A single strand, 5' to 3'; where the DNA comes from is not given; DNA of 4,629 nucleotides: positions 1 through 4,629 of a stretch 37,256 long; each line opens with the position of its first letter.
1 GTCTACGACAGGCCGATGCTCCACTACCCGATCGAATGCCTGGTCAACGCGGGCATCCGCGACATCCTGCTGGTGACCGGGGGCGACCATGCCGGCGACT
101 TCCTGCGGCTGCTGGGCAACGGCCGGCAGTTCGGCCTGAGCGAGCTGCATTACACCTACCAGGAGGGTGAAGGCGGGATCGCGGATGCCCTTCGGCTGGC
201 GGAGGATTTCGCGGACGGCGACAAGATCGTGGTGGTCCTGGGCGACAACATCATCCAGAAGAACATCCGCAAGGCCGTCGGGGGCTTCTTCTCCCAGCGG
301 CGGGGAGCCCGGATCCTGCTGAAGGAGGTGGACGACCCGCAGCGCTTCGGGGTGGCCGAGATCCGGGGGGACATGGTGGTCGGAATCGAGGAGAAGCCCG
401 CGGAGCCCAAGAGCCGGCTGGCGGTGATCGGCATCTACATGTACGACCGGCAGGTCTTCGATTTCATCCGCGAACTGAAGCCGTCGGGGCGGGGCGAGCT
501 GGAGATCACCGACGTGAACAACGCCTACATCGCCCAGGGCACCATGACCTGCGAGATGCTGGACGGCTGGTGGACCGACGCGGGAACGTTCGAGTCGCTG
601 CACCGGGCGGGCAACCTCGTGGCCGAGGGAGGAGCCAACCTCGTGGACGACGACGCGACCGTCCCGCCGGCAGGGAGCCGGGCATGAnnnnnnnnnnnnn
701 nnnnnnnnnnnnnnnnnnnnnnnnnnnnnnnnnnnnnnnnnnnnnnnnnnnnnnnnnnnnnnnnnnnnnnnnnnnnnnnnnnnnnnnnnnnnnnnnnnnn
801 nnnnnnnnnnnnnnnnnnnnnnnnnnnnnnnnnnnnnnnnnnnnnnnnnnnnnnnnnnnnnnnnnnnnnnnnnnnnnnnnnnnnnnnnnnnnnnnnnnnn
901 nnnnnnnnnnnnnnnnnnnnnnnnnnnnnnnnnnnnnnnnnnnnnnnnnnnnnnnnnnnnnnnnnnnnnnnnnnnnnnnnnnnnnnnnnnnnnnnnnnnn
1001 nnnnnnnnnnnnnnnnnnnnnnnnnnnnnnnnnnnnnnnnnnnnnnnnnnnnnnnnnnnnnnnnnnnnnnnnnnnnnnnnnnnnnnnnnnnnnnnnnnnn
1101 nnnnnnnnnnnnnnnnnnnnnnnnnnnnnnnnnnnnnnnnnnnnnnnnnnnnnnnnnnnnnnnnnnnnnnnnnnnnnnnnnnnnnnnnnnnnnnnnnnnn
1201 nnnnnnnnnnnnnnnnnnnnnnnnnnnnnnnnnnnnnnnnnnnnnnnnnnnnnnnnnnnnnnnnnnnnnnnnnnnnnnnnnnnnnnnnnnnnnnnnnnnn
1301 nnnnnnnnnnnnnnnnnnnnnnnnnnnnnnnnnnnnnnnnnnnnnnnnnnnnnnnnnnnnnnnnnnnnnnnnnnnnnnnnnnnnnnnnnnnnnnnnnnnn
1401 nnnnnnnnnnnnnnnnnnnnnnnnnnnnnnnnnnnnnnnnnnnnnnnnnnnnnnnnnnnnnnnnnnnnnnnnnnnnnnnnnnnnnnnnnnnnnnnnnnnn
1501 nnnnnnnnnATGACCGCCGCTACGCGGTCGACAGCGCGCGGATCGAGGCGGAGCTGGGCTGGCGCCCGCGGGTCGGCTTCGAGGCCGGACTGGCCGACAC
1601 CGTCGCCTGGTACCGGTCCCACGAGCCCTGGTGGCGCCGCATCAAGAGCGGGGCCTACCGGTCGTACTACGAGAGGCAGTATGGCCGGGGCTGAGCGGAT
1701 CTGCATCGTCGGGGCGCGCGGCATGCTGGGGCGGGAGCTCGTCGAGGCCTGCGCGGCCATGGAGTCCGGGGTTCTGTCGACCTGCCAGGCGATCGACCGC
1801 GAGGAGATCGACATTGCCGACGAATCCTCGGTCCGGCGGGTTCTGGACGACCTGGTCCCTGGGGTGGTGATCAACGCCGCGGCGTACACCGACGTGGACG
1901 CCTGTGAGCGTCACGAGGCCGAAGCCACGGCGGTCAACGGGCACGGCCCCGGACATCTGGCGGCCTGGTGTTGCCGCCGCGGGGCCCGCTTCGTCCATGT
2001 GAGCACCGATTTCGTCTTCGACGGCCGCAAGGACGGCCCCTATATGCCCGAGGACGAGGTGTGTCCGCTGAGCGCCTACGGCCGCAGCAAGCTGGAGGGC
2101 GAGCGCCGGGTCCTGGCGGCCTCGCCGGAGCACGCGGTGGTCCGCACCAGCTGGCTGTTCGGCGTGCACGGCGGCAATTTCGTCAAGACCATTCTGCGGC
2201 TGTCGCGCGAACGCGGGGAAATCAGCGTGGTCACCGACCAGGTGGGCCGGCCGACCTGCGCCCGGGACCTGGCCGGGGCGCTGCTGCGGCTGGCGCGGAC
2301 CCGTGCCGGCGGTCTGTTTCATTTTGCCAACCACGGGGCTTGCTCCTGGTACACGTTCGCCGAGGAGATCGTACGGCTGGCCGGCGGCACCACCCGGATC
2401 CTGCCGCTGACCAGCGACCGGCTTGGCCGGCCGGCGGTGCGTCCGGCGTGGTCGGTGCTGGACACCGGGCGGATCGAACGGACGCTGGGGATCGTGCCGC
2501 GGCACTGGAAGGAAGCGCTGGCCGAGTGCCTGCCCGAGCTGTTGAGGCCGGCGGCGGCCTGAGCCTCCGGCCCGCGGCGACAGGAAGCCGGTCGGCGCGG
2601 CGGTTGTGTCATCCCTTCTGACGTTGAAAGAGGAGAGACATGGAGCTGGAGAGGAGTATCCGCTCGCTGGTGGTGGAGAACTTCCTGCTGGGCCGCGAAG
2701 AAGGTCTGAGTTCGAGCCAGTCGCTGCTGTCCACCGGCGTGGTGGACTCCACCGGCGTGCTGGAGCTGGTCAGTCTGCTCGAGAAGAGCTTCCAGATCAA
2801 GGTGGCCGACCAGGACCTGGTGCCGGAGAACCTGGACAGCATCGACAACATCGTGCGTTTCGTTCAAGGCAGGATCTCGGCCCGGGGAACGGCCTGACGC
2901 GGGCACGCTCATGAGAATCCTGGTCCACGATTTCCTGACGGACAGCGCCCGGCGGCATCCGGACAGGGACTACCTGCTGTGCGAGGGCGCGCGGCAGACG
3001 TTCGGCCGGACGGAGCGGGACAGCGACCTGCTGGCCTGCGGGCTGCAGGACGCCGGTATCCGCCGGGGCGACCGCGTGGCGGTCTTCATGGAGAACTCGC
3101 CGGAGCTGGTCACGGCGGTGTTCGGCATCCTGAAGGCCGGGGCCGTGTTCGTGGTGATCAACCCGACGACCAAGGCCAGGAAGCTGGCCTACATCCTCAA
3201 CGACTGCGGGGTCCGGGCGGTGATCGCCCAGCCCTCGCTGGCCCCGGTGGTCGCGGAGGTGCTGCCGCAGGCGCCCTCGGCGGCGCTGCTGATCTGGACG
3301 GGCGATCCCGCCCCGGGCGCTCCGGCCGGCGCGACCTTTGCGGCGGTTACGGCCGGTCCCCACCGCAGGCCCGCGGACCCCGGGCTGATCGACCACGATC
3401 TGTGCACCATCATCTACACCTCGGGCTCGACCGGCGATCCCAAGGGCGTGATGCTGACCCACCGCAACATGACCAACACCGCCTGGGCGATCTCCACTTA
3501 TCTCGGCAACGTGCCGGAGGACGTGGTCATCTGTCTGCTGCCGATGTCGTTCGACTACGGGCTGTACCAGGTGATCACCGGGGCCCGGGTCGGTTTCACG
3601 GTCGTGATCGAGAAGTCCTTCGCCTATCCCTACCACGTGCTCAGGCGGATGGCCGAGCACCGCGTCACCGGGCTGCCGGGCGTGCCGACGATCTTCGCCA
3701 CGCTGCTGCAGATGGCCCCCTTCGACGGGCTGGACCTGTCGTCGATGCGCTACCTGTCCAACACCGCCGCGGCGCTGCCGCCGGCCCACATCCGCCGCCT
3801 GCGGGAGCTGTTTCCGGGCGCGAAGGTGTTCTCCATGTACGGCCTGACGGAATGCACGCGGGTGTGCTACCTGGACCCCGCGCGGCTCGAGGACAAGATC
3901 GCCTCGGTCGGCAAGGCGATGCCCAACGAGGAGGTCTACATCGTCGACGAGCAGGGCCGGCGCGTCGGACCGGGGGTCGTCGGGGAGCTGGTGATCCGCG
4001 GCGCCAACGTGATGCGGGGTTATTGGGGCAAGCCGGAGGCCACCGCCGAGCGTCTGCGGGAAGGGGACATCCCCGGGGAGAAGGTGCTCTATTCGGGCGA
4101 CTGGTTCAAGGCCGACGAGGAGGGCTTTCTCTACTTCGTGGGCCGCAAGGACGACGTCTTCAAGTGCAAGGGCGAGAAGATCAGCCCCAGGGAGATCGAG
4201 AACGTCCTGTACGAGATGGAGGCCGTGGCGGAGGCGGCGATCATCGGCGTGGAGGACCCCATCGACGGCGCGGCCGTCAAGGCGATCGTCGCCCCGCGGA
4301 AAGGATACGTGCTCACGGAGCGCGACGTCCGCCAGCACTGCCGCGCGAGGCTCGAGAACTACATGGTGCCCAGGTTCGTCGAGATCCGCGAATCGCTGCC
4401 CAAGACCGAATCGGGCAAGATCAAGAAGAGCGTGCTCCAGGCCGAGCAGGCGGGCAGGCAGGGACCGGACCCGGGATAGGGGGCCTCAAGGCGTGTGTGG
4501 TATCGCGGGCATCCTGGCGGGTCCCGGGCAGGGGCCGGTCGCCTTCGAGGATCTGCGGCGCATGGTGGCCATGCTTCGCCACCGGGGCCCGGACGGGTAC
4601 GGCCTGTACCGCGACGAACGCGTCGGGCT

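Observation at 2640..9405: Carrier-protein / adenylating ligase / double amidotransferase cassette operonically joined to exosortase-EpsI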

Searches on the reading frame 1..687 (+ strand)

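Call 6: search_protein_families(library=pfam, proteins=[window:1-687:+], max_evalue=0.001)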
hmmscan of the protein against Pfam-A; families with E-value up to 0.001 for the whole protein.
window:1-687:+ (228 aa): 1 family
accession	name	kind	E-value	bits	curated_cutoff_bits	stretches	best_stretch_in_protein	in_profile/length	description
PF00483.29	NTP_transferase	-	1e-42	146.8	21.2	1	2-207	28-242/245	Nucleotidyl transferase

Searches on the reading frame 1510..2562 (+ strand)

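Call 6: search_protein_families(library=pfam, proteins=[window:1510-2562:+], max_evalue=0.001)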
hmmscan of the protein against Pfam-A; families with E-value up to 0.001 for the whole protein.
window:1510-2562:+ (350 aa): 6 families
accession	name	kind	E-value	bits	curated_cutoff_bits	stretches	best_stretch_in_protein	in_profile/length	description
PF04321.23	RmlD_sub_bind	-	3.3e-96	322.2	27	1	63-344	2-285/287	RmlD substrate binding domain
PF01370.27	Epimerase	-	3.5e-21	76.1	20.9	1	64-262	1-225/240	NAD dependent epimerase/dehydratase family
PF16363.11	GDP_Man_Dehyd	-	2.9e-09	37.3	27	1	98-200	57-163/332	GDP-mannose 4,6 dehydratase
PF02719.21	Polysacc_synt_2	-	1.7e-08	34.5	20.2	1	101-169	62-131/293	Polysaccharide biosynthesis protein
PF01073.25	3Beta_HSD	-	4.5e-06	26.3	22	1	89-206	41-162/280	3-beta hydroxysteroid dehydrogenase/isomerase family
PF07993.18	NAD_binding_4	-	5.8e-05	22.8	20.1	1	119-212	91-203/258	Male sterility protein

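Call 9: search_protein_families(library=ncbifam, proteins=[window:1510-2562:+], max_evalue=0.00001)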
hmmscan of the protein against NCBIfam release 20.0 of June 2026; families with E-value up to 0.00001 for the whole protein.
window:1510-2562:+ (350 aa): 3 families
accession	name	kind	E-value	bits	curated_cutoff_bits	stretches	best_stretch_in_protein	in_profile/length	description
TIGR01214.1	rmlD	equivalog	1.6e-93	312.9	224.05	1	63-343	1-284/285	dTDP-4-dehydrorhamnose reductase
NF007440.0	PRK09987.1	equivalog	1e-44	153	308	1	64-346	3-295/299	dTDP-4-dehydrorhamnose reductase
TIGR01181.1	dTDP_gluc_dehyt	equivalog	4.2e-08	32.6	365.1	1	91-203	48-164/321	dTDP-glucose 4,6-dehydratase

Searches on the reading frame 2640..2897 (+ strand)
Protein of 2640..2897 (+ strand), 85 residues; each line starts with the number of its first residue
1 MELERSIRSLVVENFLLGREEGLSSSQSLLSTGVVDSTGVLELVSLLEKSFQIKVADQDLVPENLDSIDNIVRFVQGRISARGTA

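Call 4: search_protein_families(library=ncbifam, proteins=[window:2640-2897:+], max_evalue=0.001)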
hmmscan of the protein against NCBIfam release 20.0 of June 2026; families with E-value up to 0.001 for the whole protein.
window:2640-2897:+ (85 aa): 7 families
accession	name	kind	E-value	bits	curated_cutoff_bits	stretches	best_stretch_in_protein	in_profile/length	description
NF058660.1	cispen_ACP_AmcB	equivalog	2.1e-11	43.8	80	1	4-76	3-76/80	cispentacin biosynthesis acyl carrier protein AmcB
NF052616.1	ACP_for_OlsHI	equivalog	1.3e-10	41.4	130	1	3-77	4-79/83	ornithine lipid biosynthesis acyl carrier protein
NF002148.0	PRK00982.1-2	subfamily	1.2e-05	25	71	1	2-77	4-76/79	acyl carrier protein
NF002150.0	PRK00982.1-4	subfamily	1.9e-05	24.8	66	1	6-77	9-77/80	acyl carrier protein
TIGR00517.1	acyl_carrier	equivalog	5.6e-05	22.9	70.45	1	5-78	6-76/77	acyl carrier protein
NF002149.0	PRK00982.1-3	equivalog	8.3e-05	22.5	106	1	2-77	3-75/78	acyl carrier protein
NF003464.0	PRK05087.1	equivalog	0.00053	20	68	1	27-75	26-74/78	D-alanine--poly(phosphoribitol) ligase subunit DltC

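Call 84: search_protein_families(library=pfam, proteins=[window:2640-2897:+], max_evalue=0.001)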
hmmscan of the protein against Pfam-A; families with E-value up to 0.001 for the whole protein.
window:2640-2897:+ (85 aa): 1 family
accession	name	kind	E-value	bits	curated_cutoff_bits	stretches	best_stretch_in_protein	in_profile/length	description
PF00550.31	PP-binding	-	0.00041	21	20.8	1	17-75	11-67/67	Phosphopantetheine attachment site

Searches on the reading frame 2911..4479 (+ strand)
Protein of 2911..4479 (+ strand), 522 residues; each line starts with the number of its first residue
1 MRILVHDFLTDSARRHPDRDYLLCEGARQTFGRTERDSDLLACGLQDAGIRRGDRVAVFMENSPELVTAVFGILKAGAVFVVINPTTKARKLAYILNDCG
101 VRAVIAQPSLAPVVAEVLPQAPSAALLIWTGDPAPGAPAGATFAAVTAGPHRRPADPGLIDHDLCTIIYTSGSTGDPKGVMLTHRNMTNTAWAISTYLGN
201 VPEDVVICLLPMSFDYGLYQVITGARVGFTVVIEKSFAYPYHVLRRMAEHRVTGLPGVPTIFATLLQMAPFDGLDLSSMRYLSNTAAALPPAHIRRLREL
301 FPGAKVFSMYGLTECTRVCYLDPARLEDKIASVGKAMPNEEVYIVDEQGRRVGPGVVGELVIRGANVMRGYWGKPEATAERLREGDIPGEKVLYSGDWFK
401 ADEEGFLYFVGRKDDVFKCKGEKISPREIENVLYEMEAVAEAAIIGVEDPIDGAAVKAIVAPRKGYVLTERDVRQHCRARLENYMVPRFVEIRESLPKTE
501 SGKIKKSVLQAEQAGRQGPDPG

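Call 4: search_protein_families(library=ncbifam, proteins=[window:2911-4479:+], max_evalue=0.001)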
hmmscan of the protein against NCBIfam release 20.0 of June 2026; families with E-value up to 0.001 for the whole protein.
window:2911-4479:+ (522 aa): 109 families (the best 25 are shown)
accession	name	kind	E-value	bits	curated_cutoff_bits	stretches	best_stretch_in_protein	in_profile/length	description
TIGR03098.1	ligase_PEP_1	hypoth_equivalog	3.4e-140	467.9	592.35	1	4-512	1-517/517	acyl-CoA ligase (AMP-forming), exosortase A system-associated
NF004837.0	PRK06187.1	subfamily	2.8e-123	412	476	1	3-514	8-523/531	long-chain-fatty-acid--CoA ligase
NF006182.0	PRK08316.1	subfamily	2.8e-101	339.6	663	1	4-512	12-516/523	fatty acyl-CoA synthetase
NF006181.0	PRK08314.1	subfamily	5.7e-90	302.2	705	2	161-516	203-557/563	long-chain-fatty-acid--CoA ligase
NF009233.0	PRK12583.1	subfamily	3.9e-87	292.9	832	2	159-510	198-547/558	fatty acid CoA ligase family protein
TIGR01733.1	AA-adenyl-dom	subfamily_domain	2.9e-85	286.5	317.4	1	30-443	1-408/409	amino acid adenylation domain-containing protein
NF005801.1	PRK07656.1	equivalog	1.4e-84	284.6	657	1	7-509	5-499/500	FadD3 family acyl-CoA ligase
NF004114.0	PRK05605.1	equivalog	2.5e-79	267.1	766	2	156-511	215-567/575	long-chain-fatty-acid--CoA ligase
NF006523.0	PRK08974.1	equivalog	1.5e-78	264.4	884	2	145-516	189-556/561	long-chain-fatty-acid--CoA ligase FadD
NF004797.0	PRK06145.1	equivalog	2.1e-78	263.9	850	1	7-515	6-497/499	acyl-CoA synthetase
NF005220.0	PRK06710.1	equivalog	2.1e-78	263.8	1116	2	161-513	205-553/563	long-chain-fatty-acid--CoA ligase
NF004808.0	PRK06155.1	equivalog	2.8e-78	263.5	722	1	7-514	25-523/542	ATP-dependent acyl-CoA ligase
NF005702.0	PRK07514.1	subfamily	6.7e-78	262.2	558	1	21-513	21-500/506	malonyl-CoA synthase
NF005307.0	PRK06839.1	equivalog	1.6e-77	261.3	748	1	11-511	10-491/496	o-succinylbenzoate--CoA ligase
NF005463.0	PRK07059.1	subfamily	5.7e-74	249.5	869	2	145-511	187-554/557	long-chain-fatty-acid--CoA ligase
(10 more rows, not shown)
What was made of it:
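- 2911..4479 (+): ANL adenylate-forming ligase (522 aa), predicted to load the ACP. Best NCBIfam model is TIGR03098 at 468 bits, below its cutoff of 592 (call 4).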

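Call 35: search_solved_structures(query=window:2911-4479:+, max_evalue=1e-30)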
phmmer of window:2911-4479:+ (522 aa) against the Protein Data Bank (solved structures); distinct sequences matched with E-value up to 1e-30: 139 (the best 60 are shown).
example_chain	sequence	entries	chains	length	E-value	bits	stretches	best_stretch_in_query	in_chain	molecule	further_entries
6mfy_A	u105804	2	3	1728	7.2e-89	302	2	4-510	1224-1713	Linear gramicidin synthase subunit A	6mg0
6mfz_A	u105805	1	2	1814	8.5e-89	301.8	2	4-510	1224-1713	Linear gramicidin synthase subunit A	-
9be3_A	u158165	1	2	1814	8.5e-89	301.8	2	4-510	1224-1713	Linear gramicidin synthase subunit A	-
9be4_A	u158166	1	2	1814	8.5e-89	301.8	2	4-510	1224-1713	Linear gramicidin synthase subunit A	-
9meh_A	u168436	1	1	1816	8.6e-89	301.7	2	4-510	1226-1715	Linear gramicidin synthase subunit A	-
3wvn_A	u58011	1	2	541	9.6e-72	245.5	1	4-508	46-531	Non-ribosomal peptide synthetase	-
8weu_A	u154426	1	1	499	1.3e-65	225.2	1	13-508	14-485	Fatty-acyl-CoA synthase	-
8wev_A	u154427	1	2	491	1.5e-65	225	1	13-508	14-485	Feruloyl-CoA Synthetase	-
3wv4_A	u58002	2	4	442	3.9e-62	213.8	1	4-412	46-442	Non-ribosomal peptide synthetase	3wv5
8xjz_C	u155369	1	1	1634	6.1e-59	203.3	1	27-509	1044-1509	Peptide synthetase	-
8r2q_A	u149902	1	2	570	1.5e-57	198.7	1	13-510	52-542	Probable fatty-acid-CoA ligase FadD5 (Fatty-acid-CoA synthetase) (Fatty-acid-CoA synthase)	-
3a9u_A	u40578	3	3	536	1.6e-53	185.3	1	5-515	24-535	4-coumarate--CoA ligase | 4-coumarate:CoA ligase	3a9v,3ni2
4fuq_A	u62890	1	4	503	1.9e-52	181.8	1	45-510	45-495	Malonyl CoA synthetase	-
5bsw_A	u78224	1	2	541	6.4e-52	180.1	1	12-514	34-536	4-coumarate--CoA ligase 2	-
5bsm_A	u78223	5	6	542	7.5e-52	179.9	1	12-514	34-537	4-coumarate--CoA ligase 2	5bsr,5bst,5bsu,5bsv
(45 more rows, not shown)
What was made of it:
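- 2911..4479 (+): Nearest solved structures are NRPS adenylation domains and the stand-alone ACP-loading enzyme VinN (call 35).
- Closest known: Stand-alone adenylation enzyme plus carrier protein with on-carrier tailoring. Same: VinN (PDB 3WVN) is the sixth-ranked distinct solved sequence and the best non-gramicidin-synthase match, at 245 bits (call 35).
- The nearest structures are adenylation domains that load carrier proteins (call 35).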

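Call 84: search_protein_families(library=pfam, proteins=[window:2911-4479:+], max_evalue=0.001)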
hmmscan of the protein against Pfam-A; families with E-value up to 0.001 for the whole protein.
window:2911-4479:+ (522 aa): 2 families
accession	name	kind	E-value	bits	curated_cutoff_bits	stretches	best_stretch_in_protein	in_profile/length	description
PF00501.34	AMP-binding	-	4e-100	335.7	29.9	1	10-372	2-384/384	AMP-binding enzyme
PF13193.12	AMP-binding_C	-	3.1e-22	79.7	24.5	1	428-503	1-76/76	AMP-binding enzyme C-terminal domain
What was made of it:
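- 2911..4479 (+): AMP-binding 336 bits (call 84).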
